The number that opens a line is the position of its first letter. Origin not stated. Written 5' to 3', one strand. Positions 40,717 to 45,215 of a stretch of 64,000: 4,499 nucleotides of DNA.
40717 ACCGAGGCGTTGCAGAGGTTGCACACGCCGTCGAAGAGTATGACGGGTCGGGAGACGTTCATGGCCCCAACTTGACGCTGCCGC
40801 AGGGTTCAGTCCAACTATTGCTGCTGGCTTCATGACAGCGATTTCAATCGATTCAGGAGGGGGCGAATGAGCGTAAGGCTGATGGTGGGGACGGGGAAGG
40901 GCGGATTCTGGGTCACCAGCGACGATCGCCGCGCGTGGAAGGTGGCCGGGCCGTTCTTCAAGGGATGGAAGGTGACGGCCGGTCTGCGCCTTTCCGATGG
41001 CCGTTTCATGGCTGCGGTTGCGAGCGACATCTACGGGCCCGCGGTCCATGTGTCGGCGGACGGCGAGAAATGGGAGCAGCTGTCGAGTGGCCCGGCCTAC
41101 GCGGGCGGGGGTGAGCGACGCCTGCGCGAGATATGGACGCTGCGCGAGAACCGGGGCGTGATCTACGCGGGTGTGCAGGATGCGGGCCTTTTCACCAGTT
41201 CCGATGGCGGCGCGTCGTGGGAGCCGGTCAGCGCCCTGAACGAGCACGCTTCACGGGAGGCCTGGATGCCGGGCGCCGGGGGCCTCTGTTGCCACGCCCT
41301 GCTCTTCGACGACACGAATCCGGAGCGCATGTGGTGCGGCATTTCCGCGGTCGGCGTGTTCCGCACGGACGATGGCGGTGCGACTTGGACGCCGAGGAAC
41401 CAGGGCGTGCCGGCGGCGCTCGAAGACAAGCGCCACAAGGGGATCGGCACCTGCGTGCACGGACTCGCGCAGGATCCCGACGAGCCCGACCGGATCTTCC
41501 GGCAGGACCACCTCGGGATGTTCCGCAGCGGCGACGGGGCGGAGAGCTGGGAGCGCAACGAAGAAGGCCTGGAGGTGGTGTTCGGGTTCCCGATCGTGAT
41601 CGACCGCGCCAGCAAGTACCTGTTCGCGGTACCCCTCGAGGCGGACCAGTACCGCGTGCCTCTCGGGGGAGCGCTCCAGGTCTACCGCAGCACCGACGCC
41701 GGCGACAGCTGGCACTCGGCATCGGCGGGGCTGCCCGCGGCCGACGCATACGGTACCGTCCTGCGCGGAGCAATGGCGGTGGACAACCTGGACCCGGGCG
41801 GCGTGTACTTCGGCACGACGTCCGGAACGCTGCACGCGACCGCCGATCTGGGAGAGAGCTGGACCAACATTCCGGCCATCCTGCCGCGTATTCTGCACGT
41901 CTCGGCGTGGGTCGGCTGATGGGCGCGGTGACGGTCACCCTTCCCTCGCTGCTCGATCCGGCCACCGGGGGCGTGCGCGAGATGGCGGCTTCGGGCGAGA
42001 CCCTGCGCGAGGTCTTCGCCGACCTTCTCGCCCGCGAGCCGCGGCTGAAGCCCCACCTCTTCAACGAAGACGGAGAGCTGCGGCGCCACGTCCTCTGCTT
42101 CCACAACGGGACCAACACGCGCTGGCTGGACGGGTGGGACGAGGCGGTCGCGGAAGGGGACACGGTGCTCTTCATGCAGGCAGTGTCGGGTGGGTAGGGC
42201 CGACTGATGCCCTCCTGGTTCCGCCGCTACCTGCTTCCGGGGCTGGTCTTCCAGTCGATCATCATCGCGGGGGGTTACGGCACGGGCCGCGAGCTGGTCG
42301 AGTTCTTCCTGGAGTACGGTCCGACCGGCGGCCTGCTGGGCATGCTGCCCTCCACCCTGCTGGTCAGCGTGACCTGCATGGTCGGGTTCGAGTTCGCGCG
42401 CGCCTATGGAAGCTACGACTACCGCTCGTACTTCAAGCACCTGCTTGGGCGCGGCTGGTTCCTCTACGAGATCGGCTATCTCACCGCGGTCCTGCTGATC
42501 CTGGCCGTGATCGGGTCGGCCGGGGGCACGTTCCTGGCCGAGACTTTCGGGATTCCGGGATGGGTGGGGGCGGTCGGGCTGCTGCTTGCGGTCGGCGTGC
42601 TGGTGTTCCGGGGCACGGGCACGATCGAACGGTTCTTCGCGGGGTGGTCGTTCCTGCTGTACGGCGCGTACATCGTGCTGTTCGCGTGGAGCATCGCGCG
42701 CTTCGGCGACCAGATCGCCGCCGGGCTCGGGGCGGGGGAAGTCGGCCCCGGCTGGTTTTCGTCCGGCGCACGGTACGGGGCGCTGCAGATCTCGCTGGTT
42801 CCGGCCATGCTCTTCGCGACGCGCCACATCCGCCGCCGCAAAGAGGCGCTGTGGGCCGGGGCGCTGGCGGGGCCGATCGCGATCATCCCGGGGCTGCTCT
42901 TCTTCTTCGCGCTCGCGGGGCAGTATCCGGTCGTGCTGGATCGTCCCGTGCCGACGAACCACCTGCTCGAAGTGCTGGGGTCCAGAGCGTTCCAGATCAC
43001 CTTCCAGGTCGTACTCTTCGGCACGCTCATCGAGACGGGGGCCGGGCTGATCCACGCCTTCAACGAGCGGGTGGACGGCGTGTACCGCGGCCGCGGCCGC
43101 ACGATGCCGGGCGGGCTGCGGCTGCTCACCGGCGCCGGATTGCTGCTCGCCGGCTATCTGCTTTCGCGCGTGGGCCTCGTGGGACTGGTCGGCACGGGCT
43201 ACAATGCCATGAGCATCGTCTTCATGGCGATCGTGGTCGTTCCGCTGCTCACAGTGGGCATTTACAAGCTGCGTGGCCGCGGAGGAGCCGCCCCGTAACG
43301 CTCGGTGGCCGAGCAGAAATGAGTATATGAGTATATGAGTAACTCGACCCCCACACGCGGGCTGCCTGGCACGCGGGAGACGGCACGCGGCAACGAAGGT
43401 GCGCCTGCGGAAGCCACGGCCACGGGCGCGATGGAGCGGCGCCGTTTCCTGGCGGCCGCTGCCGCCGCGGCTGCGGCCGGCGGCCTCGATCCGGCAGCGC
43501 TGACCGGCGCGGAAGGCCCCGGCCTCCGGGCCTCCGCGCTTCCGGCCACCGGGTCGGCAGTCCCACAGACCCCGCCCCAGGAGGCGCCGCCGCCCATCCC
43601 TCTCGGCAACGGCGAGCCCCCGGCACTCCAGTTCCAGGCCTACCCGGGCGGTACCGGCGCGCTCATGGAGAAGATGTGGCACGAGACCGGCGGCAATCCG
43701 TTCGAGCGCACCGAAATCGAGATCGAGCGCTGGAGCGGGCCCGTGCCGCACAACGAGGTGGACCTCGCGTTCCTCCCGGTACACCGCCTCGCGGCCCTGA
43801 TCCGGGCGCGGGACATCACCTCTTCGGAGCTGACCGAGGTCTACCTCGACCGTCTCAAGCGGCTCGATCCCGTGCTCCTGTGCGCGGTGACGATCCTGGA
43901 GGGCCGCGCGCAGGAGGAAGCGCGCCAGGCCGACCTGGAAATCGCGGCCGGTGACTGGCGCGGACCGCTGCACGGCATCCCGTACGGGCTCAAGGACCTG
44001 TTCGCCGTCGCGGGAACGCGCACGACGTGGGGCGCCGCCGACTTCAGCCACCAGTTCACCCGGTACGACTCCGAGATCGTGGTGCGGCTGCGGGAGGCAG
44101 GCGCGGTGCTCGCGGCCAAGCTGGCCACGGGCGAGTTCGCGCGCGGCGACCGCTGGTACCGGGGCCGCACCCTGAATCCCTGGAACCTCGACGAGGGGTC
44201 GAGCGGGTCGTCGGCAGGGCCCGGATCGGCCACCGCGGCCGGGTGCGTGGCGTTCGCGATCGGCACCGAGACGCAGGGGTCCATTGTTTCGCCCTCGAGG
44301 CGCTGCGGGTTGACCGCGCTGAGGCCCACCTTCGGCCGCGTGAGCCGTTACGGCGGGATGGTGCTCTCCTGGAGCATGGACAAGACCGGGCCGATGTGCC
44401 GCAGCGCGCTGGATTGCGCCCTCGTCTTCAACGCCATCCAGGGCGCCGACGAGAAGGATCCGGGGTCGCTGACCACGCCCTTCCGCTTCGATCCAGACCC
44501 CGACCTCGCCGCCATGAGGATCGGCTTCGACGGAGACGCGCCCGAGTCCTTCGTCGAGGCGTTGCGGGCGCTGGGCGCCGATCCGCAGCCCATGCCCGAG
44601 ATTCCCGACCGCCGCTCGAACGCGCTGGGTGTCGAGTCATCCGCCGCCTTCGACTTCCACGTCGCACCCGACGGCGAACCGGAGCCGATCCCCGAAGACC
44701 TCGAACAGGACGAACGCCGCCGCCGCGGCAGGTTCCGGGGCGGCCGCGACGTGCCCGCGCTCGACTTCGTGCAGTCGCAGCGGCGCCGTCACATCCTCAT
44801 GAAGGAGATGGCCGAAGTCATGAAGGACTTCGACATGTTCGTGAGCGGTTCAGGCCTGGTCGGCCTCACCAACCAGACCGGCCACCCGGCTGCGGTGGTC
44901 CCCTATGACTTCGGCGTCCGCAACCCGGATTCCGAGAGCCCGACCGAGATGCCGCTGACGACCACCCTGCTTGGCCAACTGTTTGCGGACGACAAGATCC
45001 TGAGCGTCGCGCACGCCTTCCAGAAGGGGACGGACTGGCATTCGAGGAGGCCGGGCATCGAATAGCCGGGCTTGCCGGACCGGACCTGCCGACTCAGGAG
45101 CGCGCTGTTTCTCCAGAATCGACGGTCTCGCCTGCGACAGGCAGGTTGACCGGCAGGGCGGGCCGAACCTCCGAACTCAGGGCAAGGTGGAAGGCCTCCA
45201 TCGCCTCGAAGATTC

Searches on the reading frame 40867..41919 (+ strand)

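Call 31: search_protein_families(library=pfam, proteins=[window:40867-41919:+], max_evalue=0.001)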
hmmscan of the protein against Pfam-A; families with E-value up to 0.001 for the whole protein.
window:40867-41919:+ (350 aa): 2 families
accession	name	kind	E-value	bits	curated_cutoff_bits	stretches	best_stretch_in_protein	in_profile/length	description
PF15902.12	Sortilin-Vps10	-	6.1e-09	35.6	33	0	271-336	2-61/446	Sortilin, neurotensin receptor 3,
PF02012.26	BNR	-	1.6e-06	27.6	27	0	165-175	1-11/12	BNR/Asp-box repeat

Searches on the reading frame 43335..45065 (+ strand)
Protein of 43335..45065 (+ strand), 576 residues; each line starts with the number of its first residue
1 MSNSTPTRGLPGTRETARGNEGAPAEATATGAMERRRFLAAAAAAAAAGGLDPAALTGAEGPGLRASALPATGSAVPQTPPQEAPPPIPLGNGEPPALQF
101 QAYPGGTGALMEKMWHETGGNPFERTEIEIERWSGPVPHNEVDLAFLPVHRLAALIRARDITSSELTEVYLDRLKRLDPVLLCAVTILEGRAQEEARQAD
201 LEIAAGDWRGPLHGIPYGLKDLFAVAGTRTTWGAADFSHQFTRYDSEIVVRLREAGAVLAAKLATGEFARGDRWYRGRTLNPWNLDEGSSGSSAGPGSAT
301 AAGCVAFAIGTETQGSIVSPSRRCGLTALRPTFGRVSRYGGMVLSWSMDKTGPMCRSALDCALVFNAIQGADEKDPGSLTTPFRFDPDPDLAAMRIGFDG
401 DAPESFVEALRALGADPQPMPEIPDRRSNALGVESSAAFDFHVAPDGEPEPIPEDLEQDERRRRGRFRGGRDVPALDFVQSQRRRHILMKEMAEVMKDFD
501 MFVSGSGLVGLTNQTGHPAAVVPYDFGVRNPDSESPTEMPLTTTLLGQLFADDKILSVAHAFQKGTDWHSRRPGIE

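Call 31: search_protein_families(library=pfam, proteins=[window:43335-45065:+], max_evalue=0.001)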
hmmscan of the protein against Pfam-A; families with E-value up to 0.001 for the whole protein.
window:43335-45065:+ (576 aa): 1 family
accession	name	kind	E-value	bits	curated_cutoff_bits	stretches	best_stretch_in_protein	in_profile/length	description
PF01425.27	Amidase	-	6.3e-59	200.6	27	1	165-398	1-241/445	Amidase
